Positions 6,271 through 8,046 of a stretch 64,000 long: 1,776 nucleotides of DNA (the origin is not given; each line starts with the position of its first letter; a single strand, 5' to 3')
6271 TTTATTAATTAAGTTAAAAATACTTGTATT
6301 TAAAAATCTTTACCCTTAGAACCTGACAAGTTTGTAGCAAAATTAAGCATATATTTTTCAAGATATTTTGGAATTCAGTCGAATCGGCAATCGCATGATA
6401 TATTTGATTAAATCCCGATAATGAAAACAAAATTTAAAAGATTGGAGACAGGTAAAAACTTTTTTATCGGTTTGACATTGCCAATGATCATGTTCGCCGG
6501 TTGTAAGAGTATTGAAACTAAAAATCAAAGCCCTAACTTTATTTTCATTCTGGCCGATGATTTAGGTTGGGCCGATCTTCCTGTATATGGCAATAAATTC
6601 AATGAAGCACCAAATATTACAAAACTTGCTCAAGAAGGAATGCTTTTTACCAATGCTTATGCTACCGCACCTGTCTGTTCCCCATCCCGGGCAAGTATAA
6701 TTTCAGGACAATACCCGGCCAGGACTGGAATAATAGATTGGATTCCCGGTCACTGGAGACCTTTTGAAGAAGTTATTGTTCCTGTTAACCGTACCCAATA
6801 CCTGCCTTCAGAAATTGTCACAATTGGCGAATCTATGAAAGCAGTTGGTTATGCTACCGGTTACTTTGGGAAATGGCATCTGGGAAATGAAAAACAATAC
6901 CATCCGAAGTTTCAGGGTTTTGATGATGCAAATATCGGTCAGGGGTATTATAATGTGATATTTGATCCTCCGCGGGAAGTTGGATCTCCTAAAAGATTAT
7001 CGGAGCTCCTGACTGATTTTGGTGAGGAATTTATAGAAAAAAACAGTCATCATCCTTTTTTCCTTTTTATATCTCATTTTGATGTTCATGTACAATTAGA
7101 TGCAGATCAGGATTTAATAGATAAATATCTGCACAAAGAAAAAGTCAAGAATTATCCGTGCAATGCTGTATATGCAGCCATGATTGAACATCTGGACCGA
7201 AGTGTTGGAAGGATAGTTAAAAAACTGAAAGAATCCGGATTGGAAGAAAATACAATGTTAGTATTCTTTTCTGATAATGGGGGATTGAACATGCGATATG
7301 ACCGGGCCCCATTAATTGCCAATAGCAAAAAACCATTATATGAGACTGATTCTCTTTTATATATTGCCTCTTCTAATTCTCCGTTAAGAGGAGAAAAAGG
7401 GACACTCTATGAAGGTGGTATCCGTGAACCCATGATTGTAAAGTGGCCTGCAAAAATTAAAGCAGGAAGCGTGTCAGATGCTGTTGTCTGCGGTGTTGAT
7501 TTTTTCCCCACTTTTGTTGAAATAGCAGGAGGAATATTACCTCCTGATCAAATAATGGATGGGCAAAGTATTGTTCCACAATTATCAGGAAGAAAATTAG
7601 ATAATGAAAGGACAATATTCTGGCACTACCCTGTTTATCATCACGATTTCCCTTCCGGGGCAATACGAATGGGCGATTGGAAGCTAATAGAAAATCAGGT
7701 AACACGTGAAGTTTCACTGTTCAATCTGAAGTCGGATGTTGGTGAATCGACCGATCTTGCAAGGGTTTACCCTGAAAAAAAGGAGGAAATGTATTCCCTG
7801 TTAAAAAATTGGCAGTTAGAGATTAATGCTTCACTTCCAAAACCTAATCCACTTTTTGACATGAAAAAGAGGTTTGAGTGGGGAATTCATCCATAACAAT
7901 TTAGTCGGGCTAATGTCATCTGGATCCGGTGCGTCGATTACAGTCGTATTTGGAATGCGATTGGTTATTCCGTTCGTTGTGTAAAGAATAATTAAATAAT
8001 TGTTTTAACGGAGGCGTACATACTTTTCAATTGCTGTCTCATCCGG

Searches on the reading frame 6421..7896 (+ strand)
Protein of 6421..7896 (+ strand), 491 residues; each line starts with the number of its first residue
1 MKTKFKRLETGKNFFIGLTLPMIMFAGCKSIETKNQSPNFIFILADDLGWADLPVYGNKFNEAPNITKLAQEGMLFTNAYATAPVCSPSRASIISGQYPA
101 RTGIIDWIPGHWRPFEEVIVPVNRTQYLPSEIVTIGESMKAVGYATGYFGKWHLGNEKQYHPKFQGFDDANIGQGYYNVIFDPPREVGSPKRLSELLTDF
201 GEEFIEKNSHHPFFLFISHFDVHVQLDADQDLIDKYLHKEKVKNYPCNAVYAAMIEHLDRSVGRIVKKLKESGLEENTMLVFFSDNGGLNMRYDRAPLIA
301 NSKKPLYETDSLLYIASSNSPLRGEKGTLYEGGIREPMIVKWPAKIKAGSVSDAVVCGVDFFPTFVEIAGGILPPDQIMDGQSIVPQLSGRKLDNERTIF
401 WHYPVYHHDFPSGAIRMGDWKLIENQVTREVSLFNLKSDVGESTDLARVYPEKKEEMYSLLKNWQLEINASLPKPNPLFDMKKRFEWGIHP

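Call 12: search_protein_families(library=pfam, proteins=[window:6421-7896:+], max_evalue=0.0001)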
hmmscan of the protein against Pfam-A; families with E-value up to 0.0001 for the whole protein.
window:6421-7896:+ (491 aa): 3 families
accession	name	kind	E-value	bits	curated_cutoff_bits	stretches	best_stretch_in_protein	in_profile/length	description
PF00884.28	Sulfatase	-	2.1e-57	195.2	25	1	38-370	1-300/301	Sulfatase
PF16347.10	SGSH_C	-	2.7e-17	63.8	29.3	1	326-447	8-132/154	N-sulphoglucosamine sulphohydrolase, C-terminal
PF01663.27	Phosphodiest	-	1.1e-11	45.4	23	1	57-106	14-64/342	Type I phosphodiesterase / nucleotide pyrophosphatase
